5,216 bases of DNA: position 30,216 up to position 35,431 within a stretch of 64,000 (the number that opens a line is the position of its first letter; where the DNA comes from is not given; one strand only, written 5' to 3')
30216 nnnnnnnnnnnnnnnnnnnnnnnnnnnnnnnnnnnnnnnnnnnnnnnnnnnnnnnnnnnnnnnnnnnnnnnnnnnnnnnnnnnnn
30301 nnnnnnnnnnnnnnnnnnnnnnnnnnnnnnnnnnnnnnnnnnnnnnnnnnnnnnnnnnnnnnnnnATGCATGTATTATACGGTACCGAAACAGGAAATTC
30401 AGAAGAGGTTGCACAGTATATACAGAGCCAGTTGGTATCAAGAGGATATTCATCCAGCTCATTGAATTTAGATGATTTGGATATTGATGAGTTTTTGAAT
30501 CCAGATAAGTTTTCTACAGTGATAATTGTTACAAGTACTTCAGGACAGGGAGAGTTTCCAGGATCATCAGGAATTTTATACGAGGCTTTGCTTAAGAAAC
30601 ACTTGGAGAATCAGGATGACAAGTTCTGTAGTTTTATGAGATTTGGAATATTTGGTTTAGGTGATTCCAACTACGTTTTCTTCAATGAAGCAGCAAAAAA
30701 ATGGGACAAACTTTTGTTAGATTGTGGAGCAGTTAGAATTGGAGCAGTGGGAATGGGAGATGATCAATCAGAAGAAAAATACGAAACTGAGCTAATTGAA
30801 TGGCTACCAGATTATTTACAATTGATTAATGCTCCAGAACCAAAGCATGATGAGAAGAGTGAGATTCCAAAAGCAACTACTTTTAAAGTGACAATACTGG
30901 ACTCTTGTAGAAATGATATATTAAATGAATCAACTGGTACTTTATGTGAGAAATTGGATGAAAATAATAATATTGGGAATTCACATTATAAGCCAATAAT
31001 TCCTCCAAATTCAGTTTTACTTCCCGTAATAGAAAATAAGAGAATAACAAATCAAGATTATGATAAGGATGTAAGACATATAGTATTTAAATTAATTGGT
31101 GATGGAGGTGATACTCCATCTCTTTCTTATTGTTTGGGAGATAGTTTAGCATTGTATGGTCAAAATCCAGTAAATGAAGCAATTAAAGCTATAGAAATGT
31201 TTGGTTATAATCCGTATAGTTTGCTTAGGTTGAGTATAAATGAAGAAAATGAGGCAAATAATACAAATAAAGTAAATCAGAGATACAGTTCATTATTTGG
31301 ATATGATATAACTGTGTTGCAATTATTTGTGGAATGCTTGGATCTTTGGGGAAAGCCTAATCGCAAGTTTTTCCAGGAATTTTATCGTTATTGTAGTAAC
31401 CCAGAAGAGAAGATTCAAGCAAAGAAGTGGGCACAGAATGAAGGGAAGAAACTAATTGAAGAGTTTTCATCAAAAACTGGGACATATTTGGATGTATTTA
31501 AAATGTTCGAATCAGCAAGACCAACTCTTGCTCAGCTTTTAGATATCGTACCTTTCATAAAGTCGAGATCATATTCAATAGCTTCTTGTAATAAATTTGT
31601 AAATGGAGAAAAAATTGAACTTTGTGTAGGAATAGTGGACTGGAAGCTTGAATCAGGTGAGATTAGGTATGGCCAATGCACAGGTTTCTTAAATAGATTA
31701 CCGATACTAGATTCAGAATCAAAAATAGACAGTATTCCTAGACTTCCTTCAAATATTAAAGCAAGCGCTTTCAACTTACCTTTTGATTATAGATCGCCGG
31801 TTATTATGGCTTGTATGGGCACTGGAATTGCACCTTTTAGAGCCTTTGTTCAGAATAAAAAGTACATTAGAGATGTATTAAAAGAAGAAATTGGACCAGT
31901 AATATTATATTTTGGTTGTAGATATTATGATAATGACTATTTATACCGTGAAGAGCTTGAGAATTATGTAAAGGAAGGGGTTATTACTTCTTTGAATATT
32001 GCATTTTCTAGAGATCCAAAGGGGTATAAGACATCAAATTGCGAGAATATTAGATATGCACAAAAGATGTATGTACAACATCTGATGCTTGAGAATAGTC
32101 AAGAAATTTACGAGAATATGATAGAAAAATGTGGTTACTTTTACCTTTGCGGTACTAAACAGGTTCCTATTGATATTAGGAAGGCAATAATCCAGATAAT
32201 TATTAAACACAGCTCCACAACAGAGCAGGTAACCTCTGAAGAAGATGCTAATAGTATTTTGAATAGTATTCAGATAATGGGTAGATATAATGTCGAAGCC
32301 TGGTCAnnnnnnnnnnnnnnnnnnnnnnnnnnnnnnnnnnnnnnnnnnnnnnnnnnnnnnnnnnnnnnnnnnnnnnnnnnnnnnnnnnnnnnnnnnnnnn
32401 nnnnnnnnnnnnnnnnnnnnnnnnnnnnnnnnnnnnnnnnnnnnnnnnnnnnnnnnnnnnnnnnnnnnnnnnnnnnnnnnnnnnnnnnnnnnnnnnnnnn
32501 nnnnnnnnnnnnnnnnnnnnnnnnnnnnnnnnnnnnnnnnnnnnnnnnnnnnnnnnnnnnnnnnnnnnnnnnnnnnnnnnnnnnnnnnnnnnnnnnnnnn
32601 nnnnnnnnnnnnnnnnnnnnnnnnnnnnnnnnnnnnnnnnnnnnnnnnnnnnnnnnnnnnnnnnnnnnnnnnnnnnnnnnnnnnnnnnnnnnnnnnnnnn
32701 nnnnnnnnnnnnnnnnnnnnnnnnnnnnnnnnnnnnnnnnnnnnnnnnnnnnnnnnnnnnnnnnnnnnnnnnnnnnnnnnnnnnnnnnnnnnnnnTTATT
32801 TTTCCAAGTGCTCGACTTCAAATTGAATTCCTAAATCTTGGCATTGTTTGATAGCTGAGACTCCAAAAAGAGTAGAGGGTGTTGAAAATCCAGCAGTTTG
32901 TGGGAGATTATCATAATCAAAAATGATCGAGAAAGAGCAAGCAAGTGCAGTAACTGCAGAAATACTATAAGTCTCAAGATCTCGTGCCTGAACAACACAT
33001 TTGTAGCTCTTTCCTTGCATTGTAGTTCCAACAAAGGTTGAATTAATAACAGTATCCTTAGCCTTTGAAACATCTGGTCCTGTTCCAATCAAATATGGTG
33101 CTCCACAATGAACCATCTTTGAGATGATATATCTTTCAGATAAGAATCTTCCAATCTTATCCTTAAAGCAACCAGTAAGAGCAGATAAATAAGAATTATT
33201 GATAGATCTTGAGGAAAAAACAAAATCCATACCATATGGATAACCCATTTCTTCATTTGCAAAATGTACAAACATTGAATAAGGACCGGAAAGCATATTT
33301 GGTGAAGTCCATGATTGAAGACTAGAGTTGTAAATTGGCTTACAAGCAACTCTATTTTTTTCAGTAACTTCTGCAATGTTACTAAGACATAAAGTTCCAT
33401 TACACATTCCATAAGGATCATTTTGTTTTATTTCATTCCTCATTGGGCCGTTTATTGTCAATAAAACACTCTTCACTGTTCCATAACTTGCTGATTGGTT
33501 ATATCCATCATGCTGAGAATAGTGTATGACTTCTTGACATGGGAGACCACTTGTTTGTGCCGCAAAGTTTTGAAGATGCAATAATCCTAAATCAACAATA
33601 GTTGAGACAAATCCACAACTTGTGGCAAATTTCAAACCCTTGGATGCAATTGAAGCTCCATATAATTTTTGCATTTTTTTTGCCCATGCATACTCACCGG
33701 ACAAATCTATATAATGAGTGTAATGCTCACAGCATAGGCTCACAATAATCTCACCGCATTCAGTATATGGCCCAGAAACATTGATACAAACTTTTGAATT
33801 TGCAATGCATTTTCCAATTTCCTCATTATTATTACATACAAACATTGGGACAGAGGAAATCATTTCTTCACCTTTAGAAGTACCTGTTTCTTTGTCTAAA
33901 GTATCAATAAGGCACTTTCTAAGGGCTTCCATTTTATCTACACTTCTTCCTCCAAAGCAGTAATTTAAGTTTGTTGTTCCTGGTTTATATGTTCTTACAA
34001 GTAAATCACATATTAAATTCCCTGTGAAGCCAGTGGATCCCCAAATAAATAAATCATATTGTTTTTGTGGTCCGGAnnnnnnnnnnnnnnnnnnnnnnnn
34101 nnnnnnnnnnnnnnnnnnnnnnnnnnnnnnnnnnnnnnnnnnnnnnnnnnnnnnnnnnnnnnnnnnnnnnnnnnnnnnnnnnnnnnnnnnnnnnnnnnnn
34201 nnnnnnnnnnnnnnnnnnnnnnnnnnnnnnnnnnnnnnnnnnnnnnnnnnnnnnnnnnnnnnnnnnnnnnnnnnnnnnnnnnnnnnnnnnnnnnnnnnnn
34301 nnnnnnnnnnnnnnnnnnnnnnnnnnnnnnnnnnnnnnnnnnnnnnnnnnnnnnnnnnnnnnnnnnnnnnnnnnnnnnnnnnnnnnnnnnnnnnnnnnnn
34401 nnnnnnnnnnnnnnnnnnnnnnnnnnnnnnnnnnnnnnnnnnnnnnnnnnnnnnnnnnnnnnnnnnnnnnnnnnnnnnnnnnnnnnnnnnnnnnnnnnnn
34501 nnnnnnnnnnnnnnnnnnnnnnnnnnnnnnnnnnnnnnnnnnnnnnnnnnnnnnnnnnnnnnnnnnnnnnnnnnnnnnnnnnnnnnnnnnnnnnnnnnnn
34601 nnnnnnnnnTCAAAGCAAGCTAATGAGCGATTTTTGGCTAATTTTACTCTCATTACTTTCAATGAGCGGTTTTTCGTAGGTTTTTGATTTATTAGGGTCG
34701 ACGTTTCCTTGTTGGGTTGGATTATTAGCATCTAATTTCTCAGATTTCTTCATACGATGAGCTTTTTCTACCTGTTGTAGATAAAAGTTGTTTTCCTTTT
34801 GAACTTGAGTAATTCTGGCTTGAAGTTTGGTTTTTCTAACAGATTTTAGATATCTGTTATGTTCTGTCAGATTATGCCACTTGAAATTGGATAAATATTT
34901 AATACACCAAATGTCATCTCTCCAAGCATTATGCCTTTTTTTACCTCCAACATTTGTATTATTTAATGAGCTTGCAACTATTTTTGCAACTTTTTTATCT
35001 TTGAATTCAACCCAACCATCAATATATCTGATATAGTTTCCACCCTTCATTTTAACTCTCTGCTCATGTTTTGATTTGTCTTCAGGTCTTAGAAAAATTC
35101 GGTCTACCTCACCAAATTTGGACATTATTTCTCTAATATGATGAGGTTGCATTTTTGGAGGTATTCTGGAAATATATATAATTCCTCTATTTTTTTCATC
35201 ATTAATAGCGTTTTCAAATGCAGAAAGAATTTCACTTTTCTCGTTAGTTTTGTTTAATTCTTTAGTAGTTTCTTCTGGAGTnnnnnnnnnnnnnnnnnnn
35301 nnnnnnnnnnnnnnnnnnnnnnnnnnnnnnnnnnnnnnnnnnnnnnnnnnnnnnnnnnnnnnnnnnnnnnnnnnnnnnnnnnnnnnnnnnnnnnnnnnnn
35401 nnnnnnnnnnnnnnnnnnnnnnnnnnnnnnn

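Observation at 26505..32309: PFOR-CPR fusion enzyme (pyruvate:NADP+ oxidoreductase) encoded as a single 1934-aa ORF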

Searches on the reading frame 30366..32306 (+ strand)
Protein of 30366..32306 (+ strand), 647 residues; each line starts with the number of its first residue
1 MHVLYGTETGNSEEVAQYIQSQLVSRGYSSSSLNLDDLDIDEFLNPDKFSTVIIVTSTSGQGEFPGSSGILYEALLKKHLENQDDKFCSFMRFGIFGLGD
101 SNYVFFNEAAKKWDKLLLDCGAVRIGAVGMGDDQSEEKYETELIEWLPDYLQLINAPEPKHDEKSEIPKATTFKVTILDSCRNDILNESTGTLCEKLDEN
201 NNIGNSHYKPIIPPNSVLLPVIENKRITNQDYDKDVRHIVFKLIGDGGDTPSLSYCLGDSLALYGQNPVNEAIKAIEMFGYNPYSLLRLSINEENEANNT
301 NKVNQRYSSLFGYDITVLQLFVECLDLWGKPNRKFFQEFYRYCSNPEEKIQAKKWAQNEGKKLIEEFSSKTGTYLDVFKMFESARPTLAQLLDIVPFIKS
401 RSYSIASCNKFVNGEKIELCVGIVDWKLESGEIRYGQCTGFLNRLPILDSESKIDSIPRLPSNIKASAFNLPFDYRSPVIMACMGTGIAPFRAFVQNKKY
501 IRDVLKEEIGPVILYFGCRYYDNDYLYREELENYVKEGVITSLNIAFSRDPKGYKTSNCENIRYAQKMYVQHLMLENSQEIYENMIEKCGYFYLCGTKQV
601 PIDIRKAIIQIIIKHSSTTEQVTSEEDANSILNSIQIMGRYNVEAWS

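Call 21: search_solved_structures(query=window:30366-32306:+, max_evalue=1e-50, show_alignments=1)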
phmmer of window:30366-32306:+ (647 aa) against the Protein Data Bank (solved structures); distinct sequences matched with E-value up to 1e-50: 25.
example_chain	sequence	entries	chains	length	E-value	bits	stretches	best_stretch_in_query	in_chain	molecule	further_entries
3fjo_A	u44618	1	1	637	3.2e-61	210.9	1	3-647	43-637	NADPH-cytochrome P450 reductase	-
5urh_A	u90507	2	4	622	3.6e-58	200.8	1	3-647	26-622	NADPH--cytochrome P450 reductase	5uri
1amo_A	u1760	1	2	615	4.3e-58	200.6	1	3-647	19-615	NADPH-CYTOCHROME P450 REDUCTASE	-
4yaf_A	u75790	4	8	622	4.5e-58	200.5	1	3-647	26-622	NADPH--cytochrome P450 reductase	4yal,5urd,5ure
5urg_A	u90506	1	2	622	5.6e-58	200.2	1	3-647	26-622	NADPH--cytochrome P450 reductase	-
9ef0_A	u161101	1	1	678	6.3e-58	200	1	3-647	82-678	NADPH--cytochrome P450 reductase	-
5emn_A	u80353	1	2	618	8.1e-58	199.7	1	3-647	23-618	NADPH--cytochrome P450 reductase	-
3es9_A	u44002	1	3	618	1.2e-57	199.1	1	3-647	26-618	NADPH--cytochrome P450 reductase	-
3wkt_A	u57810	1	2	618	1.2e-57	199.1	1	3-647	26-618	NADPH-cytochrome P450 reductase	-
3qfc_A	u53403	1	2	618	1.4e-57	198.9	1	3-647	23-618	NADPH--cytochrome P450 reductase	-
4y9u_A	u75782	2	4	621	3.5e-57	197.5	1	3-647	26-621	NADPH--cytochrome P450 reductase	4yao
6j79_A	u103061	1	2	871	4.4e-57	197.2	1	3-647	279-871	Heme oxygenase 1,NADPH--cytochrome P450 reductase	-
6j7i_A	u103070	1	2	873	4.5e-57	197.2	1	3-647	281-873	Heme oxygenase 1,NADPH--cytochrome P450 reductase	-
6j7a_A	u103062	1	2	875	4.5e-57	197.2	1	3-647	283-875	Heme oxygenase 1,NADPH--cytochrome P450 reductase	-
3qe2_A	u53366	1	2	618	5e-57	197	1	3-647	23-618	NADPH--cytochrome P450 reductase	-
1j9z_A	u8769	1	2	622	5.6e-57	196.9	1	3-616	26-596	NADPH-Cytochrome P450 reductase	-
1ja0_A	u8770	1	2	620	6.8e-57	196.6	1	3-615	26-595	NADPH-Cytochrome P450 Reductase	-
7l18_AAA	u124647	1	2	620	7.2e-57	196.5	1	3-615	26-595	NADPH--cytochrome P450 reductase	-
5fa6_A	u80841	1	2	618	8.6e-57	196.3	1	3-647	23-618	NADPH--cytochrome P450 reductase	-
4y9r_A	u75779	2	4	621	1.3e-56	195.7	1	3-647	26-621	NADPH--cytochrome P450 reductase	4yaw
4y7c_A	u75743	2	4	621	2e-56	195.1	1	3-647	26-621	NADPH--cytochrome P450 reductase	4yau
1ja1_A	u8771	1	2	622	3.7e-56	194.2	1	3-647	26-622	NADPH-Cytochrome P450 Reductase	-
3qfr_A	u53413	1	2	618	4.2e-56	194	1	3-647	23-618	NADPH--cytochrome P450 reductase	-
3ojw_A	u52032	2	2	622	1.3e-55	192.4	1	3-647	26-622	NADPH-cytochrome P450 reductase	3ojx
6njr_A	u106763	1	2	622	1.3e-54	189.1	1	3-647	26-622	NADPH--cytochrome P450 reductase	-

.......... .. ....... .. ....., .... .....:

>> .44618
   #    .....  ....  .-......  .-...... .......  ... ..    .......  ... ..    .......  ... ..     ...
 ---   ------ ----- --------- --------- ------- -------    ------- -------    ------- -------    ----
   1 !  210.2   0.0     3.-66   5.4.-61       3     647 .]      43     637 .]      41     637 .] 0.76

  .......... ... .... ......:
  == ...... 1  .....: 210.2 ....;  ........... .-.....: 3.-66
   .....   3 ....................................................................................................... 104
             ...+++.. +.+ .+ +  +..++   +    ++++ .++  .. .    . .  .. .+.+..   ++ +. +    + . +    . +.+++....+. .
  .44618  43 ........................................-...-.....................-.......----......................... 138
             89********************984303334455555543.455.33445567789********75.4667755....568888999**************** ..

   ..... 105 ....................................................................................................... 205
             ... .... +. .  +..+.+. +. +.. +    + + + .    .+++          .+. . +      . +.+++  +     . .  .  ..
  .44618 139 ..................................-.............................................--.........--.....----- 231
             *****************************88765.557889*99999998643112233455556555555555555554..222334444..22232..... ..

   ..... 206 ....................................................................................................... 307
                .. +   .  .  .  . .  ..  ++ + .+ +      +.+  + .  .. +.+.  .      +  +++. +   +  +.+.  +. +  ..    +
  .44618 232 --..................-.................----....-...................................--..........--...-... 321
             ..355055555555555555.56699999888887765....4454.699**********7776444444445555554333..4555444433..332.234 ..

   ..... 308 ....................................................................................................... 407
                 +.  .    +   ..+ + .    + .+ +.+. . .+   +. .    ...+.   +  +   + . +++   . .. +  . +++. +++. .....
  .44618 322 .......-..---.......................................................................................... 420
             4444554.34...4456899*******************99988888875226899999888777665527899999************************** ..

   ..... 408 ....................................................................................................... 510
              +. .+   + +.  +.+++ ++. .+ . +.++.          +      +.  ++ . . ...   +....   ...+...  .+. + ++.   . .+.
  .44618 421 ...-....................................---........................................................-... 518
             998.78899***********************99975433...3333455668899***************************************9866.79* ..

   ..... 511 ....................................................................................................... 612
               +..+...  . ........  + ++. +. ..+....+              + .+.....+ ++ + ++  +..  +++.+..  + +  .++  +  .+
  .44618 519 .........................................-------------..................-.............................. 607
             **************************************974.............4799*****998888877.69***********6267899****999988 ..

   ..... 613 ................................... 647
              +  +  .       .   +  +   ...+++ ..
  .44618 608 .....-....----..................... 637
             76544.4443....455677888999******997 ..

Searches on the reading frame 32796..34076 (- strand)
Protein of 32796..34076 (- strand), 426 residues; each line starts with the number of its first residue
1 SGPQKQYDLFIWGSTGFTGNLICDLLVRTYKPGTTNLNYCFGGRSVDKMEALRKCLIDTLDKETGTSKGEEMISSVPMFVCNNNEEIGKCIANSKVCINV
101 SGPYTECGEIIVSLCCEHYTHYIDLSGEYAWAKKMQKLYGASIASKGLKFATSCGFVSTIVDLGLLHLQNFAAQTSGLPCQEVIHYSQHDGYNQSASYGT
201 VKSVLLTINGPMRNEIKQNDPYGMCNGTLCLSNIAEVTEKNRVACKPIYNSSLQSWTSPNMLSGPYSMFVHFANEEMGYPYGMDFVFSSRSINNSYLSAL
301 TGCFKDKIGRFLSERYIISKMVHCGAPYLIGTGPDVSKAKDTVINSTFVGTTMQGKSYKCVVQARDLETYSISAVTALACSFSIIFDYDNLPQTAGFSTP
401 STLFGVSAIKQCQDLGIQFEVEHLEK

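Call 16: search_protein_families(library=pfam, proteins=[window:32796-34076:-], max_evalue=0.001)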
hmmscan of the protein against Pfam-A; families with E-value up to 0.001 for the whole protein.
window:32796-34076:- (426 aa): 1 family
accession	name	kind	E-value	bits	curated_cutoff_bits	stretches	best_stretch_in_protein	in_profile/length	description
PF03435.24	Sacchrp_dh_NADP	-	0.00012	22.9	25.1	1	13-137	5-116/129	Saccharopine dehydrogenase NADP binding domain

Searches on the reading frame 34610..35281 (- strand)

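Call 16: search_protein_families(library=pfam, proteins=[window:34610-35281:-], max_evalue=0.001)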
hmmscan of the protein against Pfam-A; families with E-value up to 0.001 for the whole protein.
window:34610-35281:- (223 aa): 1 family
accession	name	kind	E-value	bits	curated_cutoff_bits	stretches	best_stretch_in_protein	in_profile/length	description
PF00076.28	RRM_1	-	6.3e-06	26.4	20.7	0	35-67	1-33/70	RNA recognition motif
